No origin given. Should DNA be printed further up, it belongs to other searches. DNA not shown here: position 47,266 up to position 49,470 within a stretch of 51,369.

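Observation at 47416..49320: LuxR-type regulator with a dead GGDEF domain that keeps the RxxD I-site: candidate c-di-GMP-responsive transcription factor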

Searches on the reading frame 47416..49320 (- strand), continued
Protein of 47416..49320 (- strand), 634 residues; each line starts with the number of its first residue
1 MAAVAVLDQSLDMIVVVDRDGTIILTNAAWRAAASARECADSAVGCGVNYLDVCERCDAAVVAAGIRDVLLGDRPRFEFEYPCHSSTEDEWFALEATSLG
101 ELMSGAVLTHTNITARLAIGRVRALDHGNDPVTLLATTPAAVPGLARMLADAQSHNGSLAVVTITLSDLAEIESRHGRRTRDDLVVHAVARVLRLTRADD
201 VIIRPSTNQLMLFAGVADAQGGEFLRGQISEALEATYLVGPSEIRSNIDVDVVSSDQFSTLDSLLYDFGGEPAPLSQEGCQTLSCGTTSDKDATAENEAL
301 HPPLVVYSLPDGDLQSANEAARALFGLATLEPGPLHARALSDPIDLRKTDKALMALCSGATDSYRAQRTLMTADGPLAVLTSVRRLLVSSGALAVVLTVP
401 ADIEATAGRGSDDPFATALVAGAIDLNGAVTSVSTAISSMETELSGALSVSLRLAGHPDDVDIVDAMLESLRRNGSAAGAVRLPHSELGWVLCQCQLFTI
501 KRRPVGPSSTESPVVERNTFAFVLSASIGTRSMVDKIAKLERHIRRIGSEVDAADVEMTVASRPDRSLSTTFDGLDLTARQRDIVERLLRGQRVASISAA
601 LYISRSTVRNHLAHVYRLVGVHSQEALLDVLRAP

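Call 18: predict_structure(alignment_id=A1)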
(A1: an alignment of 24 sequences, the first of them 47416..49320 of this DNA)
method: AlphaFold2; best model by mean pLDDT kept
length: 634 residues; sequences in the alignment: 24
mean_pLDDT: 69.0   pTM: 0.48
mean pLDDT of the five models: 69.0, 68.2, 66.4, 63.5, 60.1
residues with pLDDT >= 90: 115; 70-90: 250; 50-70: 119; < 50: 150
segments of 3 or more residues with pLDDT < 50: 121-126, 267-345, 373-376, 387-392, 397-400, 402-415, 502-516, 530-535, 554-565
pLDDT, mean of each block of 10 residues (from residue 1): 79 92 93 83 87 82 91 89 67 89 87 70 54 75 74 79 92 89 88 84 87 90 93 88 90 76 57 24 24 27 36 38 35 29 47 59 55 49 52 49 37 52 79 63 79 86 88 76 79 74 42 46 63 50 62 38 52 83 90 87 91 92 87 72
secondary structure, 60 per line:
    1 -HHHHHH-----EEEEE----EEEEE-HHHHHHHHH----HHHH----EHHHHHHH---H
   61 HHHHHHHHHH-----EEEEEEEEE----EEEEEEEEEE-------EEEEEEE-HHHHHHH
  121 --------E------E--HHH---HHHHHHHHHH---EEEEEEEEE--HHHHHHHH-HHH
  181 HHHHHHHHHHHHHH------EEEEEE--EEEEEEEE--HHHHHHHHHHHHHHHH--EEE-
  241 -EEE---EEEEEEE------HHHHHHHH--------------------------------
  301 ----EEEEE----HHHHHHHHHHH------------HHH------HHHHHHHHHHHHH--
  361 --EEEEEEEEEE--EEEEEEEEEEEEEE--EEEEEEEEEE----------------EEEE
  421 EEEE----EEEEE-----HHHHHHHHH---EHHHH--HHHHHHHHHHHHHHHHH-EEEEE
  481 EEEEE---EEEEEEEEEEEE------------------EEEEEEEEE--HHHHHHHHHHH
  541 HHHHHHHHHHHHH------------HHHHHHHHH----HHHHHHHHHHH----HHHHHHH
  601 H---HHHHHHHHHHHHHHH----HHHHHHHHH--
elements in order: H2-7 E13-17 E22-26 H28-36 H41-44 H50-56 H60-70 E76-84 E89-98 E106-112 H114-120 H145-154 E158-166 H169-176 H178-194 E201-206 E209-216 H219-234 E237-239 E242-244 E248-254 H261-268 E305-309 H314-324 H346-358 E363-372 E375-388 E391-400 E417-424 E429-433 H439-447 H452-455 H458-474 E476-485 E489-500 E519-527 H530-553 H566-574 H579-589 H594-601 H605-619 H624-632
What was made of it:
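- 47416..49320 (-): Whole gene: 634-aa PAS_4 / degenerate GGDEF / PAS / PAS / LuxR-HTH one-component regulator. AF2 model (call 18).
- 48421..48522 (-): Non-conserved, acidic, predicted-disordered linker (aa ~267-300) joining the two halves of the protein. pLDDT 24-38 (call 18).
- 48121..48414 (-): Second PAS-like module (aa ~303-400). Model secondary structure (call 18).
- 47740..48072 (-): Third PAS module (aa ~417-527), of PAS_3 type. The model shows a PAS-like sheet with helices at pLDDT 63-88 (call 18).
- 47662..47733 (-): Long helix (aa 530-553) linking the last PAS to the HTH; probably a dimerisation or signalling helix. DSSP helix 530-553 (call 18).
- On GGDEF domain (PF00990), fold level: AF2 model of aa 128-266 at pLDDT 75-93 (call 18).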

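Call 20: fold_search(model_id=the predicted structure, library=pdb)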
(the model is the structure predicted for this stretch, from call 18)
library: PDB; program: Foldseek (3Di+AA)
matches with E <= 10: 1354; with E <= 0.001: 172
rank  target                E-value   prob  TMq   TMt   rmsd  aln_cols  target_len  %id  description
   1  5xgb                  2.1e-09  1.00  0.21  0.24  15.3       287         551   16  Crystal structure of the PAS-GGDEF-EAL domain of PA0861 from Pseudomonas aeruginosa (released 2017-12-20)
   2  5xgd                  8.0e-09  1.00  0.21  0.24  15.1       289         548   15  Crystal structure of the PAS-GGDEF-EAL domain of PA0861 from Pseudomonas aeruginosa in complex with GTP (released 2017-12-20)
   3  5xge                  2.0e-08  1.00  0.20  0.23  15.4       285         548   14  Crystal structure of the PAS-GGDEF-EAL domain of PA0861 from Pseudomonas aeruginosa in complex with cyclic di-GMP (released 2017-12-20)
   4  4hh2_D                2.9e-07  1.00  0.13  0.20  26.5       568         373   11  Structure of PpsR without the HTH motif from Rb. sphaeroides (released 2013-06-05)
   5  4hh2_A                5.9e-07  1.00  0.13  0.21  25.0       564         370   11  Structure of PpsR without the HTH motif from Rb. sphaeroides (released 2013-06-05)
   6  8c05                  8.1e-07  1.00  0.19  0.35  18.1       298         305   15  LOV-activated diguanylate cyclase, dark-state structure (released 2023-07-19)
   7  4hh2_B                8.5e-07  1.00  0.14  0.23  23.2       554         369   11  Structure of PpsR without the HTH motif from Rb. sphaeroides (released 2013-06-05)
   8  9cmf_A                9.4e-07  1.00  0.19  0.16  20.5       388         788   12  Substrate bound DosP (released 2024-11-20)
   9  4urs_A                1.4e-06  1.00  0.20  0.74   2.4       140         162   18  Crystal Structure of GGDEF domain from T.maritima (released 2014-10-08)
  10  7v7w_A                1.5e-06  1.00  0.14  0.29  16.1       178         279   10  Crystal Structure of the Heterodimeric HIF-3a:ARNT Complex with oleoylethanolamide (OEA) (released 2022-05-18)
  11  7v7l_A                1.7e-06  1.00  0.14  0.28  16.6       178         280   11  Crystal Structure of the Heterodimeric HIF-3a:ARNT Complex (released 2022-05-18)
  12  4f3l_A                2.1e-06  1.00  0.15  0.28  18.1       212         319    9  Crystal Structure of the Heterodimeric CLOCK:BMAL1 Transcriptional Activator Complex (released 2012-06-06)
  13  8xsa_A                2.5e-06  1.00  0.14  0.29  16.8       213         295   11  Crystal structure of the DNA-bound AHR-ARNT heterodimer in complex with Indigo (released 2025-01-15)
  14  9bkv_B                2.6e-06  1.00  0.19  0.16  16.9       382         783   11  DosP R97A bent form (released 2024-11-20)
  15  5sy5_E                2.6e-06  1.00  0.13  0.28  14.8       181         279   12  Crystal Structure of the Heterodimeric NPAS1-ARNT Complex (released 2016-11-09)
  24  7a7e_B                4.9e-06  1.00  0.21  0.71   2.8       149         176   23  Structure of a delta-N mutant - E232start - of PA1120 (TpbB or YfiN) from Pseudomonas aeruginosa (PAO1) comprising onl (released 2021-07-07)
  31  7a7e_A                6.0e-06  1.00  0.20  0.69   2.3       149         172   22  Structure of a delta-N mutant - E232start - of PA1120 (TpbB or YfiN) from Pseudomonas aeruginosa (PAO1) comprising onl (released 2021-07-07)
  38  4urg_B                7.7e-06  1.00  0.18  0.69   2.1       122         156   17  Crystal Structure of GGDEF domain from T.maritima (active-like dimer) (released 2014-10-08)
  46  4urg_A                1.2e-05  1.00  0.21  0.79   2.3       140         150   18  Crystal Structure of GGDEF domain from T.maritima (active-like dimer) (released 2014-10-08)
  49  4yme                  1.5e-05  1.00  0.20  0.75   2.6       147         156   20  Crystal structure of a sensory box/GGDEF family protein (CC_0091) from Caulobacter crescentus CB15 at 1.40 A resolution  (released 2015-04-01)
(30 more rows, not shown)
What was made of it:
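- On GGDEF domain (PF00990), fold level: Foldseek TM 0.69-0.79 and rmsd 2.1-2.8 A to 4urg, 4urs, 4yme and 7a7e (call 20).
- Checked: The AF2 model of aa 128-266 (pLDDT 75-93, call 18) superposes on isolated GGDEF domains at TM 0.69-0.79 and rmsd 2.1-2.8 A (4urg, 4urs, 4yme, 7a7e; call 20).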

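Call 21: find_related_loci(query=A1, collection=genome_contigs, flank=8000)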
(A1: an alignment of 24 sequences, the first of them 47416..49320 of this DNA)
Query A1 (634 aa) in genome_contigs; peptide patterns used: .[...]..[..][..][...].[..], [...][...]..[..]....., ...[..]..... (x = any residue, [..] = any of these).
499 stretches matched a pattern; 380 encode a relative of the query (tblastn E <= 1e-3); the best 80 are kept; 80 distinct loci.
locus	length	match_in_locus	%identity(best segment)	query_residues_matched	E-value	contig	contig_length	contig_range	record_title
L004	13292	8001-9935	63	3-634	0e+0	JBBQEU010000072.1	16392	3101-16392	MAG: Acidimicrobiales bacterium isolate Co_metawrap_1077 Cmw_1077_k141_21599607_length_16392_cov_7.9636, whole genome sh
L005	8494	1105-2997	58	3-633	0e+0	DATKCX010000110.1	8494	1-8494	MAG TPA_asm: Ilumatobacter sp. isolate SMAG_U14457 k141_2414164, whole genome shotgun sequence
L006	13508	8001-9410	27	16-439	3e-33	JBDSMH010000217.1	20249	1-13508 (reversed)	MAG: Acidimicrobiales bacterium isolate cluster1_bin.389 k127_13920622, whole genome shotgun sequence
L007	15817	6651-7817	29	16-365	1e-32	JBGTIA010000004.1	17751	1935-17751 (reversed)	MAG: Ilumatobacteraceae bacterium isolate JTS-RE252 k141_6781218, whole genome shotgun sequence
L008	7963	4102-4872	33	16-265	3e-30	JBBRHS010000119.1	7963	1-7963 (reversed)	MAG: Acidimicrobiia bacterium isolate Co_metawrap_2730 Cmw_2730_k141_10284832_length_7963_cov_8.8548, whole genome shotg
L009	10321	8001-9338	28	16-440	5e-29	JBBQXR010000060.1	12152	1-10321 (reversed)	MAG: Acidimicrobiia bacterium isolate Co_metawrap_2124 Cmw_2124_k141_8383994_length_12152_cov_5.7886, whole genome shotg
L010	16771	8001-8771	32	16-265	3e-28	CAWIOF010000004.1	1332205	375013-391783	MAG: uncultured Actinomycetes bacterium isolate MFD05442.bin.2.274 genome assembly, contig: contig_6778, whole genome sh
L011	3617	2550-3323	32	15-265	3e-28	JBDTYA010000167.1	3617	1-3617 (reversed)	MAG: Ilumatobacteraceae bacterium isolate cluster4_bin.129 NODE_127579_length_3617_cov_5.732173, whole genome shotgun se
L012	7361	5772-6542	33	16-265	4e-27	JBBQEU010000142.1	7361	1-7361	MAG: Acidimicrobiales bacterium isolate Co_metawrap_1077 Cmw_1077_k141_20873028_length_7361_cov_9.1536, whole genome sho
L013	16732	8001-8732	32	14-251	1e-26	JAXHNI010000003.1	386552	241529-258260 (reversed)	MAG: Gammaproteobacteria bacterium isolate Salar_de_Ascotan_soil_MAG_ASO80 contig_494_polypolish, whole genome shotgun s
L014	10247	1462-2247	31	13-267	2e-26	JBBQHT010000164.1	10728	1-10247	MAG: Acidimicrobiales bacterium isolate Co_metawrap_885 Cmw_885_k141_20914814_length_10728_cov_8.8685, whole genome shot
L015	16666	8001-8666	32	1-214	2e-24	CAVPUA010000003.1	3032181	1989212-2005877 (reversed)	MAG: uncultured Actinomycetes bacterium isolate MFD09671.bin.2.21 genome assembly, contig: contig_5812, whole genome sho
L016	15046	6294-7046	31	3-245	8e-24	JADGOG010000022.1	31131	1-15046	MAG: Acidimicrobiales bacterium isolate Chersky.37_4 contig-100_94, whole genome shotgun sequence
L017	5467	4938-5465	38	16-184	7e-24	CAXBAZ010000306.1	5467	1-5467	MAG TPA_asm: uncultured Acidimicrobiaceae bacterium isolate ERR599351_metabat2_32 genome assembly, contig: ERZ2772591.62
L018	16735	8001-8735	31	3-239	3e-23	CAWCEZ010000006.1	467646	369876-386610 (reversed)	MAG: uncultured Acidimicrobiaceae bacterium isolate MFD09495.bin.2.2 genome assembly, contig: contig_4966, whole genome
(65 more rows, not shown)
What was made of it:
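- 48976..49302 (-): N-terminal PAS_4 domain (aa 7-115), containing the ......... motif. The same PAS subfamily is 40-48% identical across phyla (call 21).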

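Call 30: find_encoding_contigs(protein=P0018, flank=8000, max_places=1)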
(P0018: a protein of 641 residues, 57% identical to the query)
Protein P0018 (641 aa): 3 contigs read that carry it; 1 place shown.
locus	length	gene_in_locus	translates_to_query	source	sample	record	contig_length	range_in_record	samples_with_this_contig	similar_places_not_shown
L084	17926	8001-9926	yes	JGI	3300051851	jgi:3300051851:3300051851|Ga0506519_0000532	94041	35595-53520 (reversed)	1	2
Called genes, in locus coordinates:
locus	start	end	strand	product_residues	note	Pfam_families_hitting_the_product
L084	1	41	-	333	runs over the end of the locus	PF02445:NadA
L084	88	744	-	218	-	PF13500:AAA_26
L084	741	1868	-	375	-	PF00155:Aminotran_1_2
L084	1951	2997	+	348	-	PF04055:Radical_SAM, PF06968:BATS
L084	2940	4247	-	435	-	PF00202:Aminotran_3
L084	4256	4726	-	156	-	PF00885:DMRL_synthase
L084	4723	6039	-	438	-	PF00926:DHBP_synthase, PF00925:GTP_cyclohydro2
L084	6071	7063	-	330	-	PF00383:dCMP_cyt_deam_1, PF14437:MafB19-deam (weak), PF01872:RibD_C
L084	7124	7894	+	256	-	PF00677:Lum_binding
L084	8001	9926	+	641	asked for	PF00989:PAS (faint), PF08448:PAS_4, PF00990:GGDEF (weak), PF00196:GerE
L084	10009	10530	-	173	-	PF01613:Flavin_Reduct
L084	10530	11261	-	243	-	PF01872:RibD_C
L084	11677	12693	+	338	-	PF00561:Abhydrolase_1, PF12146:Hydrolase_4, PF12697:Abhydrolase_6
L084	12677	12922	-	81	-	PF21716:dnstrm_HI1420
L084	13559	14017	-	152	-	-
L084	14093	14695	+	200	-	PF13875:DUF4202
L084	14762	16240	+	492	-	PF07690:MFS_1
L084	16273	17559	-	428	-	PF00534:Glycos_transf_1, PF13692:Glyco_trans_1_4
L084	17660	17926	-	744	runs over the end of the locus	PF17678:Glyco_hydro_92N, PF07971:Glyco_hydro_92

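Call 31: find_encoding_contigs(protein=P0022, flank=8000, max_places=1)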
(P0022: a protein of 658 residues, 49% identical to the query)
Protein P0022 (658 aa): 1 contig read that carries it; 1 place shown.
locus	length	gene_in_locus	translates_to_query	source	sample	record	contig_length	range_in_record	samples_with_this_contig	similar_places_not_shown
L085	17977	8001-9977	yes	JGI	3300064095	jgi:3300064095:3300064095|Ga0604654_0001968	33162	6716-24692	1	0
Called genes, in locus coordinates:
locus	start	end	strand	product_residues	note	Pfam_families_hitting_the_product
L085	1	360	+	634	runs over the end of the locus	PF03193:RsgA_GTPase (faint), PF00009:GTP_EFTU, PF01926:MMR_HSR1 (faint), PF03144:GTP_EFTU_D2, PF22594:GTP-eEF1A_C, PF01583:APS_kinase, PF13671:AAA_33 (weak)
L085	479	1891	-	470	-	PF00990:GGDEF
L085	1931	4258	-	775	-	PF01590:GAF, PF13185:GAF_2, PF00990:GGDEF, PF00563:EAL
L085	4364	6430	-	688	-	PF00989:PAS (faint), PF08448:PAS_4 (faint), PF13188:PAS_8 (faint), PF13426:PAS_9 (weak), PF07730:HisKA_3, PF02518:HATPase_c, PF13185:GAF_2 (weak), PF01590:GAF (weak)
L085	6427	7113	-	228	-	PF00072:Response_reg, PF00196:GerE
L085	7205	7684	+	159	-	-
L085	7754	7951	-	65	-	-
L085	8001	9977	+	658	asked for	PF00196:GerE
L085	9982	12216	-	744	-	PF01590:GAF, PF13185:GAF_2, PF00990:GGDEF, PF00563:EAL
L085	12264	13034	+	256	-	-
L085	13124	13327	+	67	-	-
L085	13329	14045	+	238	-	PF07228:SpoIIE (weak)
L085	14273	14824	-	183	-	PF00908:dTDP_sugar_isom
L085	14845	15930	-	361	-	PF01073:3Beta_HSD, PF01370:Epimerase, PF02719:Polysacc_synt_2, PF04321:RmlD_sub_bind, PF07993:NAD_binding_4, PF13460:NAD_binding_10 (weak), PF16363:GDP_Man_Dehyd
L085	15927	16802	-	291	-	PF00483:NTP_transferase, PF12804:NTP_transf_3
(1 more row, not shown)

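Call 32: find_encoding_contigs(protein=P0010, flank=8000, max_places=1)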
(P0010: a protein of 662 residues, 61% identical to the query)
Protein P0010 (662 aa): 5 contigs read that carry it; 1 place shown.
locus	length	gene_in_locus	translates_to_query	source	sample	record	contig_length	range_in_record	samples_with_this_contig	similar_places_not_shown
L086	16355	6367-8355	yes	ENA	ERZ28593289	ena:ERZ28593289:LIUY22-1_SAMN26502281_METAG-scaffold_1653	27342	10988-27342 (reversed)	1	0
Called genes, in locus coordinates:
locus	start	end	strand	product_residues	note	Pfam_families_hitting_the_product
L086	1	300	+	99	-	?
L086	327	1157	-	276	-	PF23023:Anti-Pycsar_Apyc1, PF00753:Lactamase_B, PF12706:Lactamase_B_2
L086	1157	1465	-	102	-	PF00884:Sulfatase (weak)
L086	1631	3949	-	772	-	PF04879:Molybdop_Fe4S4 (weak), PF00384:Molybdopterin, PF01568:Molydop_binding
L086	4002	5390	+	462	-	PF00202:Aminotran_3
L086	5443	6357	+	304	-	PF01814:Hemerythrin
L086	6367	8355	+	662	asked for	PF08448:PAS_4, PF00196:GerE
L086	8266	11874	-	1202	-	PF00989:PAS, PF17853:GGDEF_2 (faint), PF00990:GGDEF, PF00563:EAL, PF01590:GAF, PF13185:GAF_2 (faint), PF00990:GGDEF, PF00563:EAL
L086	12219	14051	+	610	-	PF13185:GAF_2, PF00990:GGDEF, PF00563:EAL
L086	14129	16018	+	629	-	-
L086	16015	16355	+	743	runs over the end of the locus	PF16656:Pur_ac_phosph_N, PF00149:Metallophos (weak)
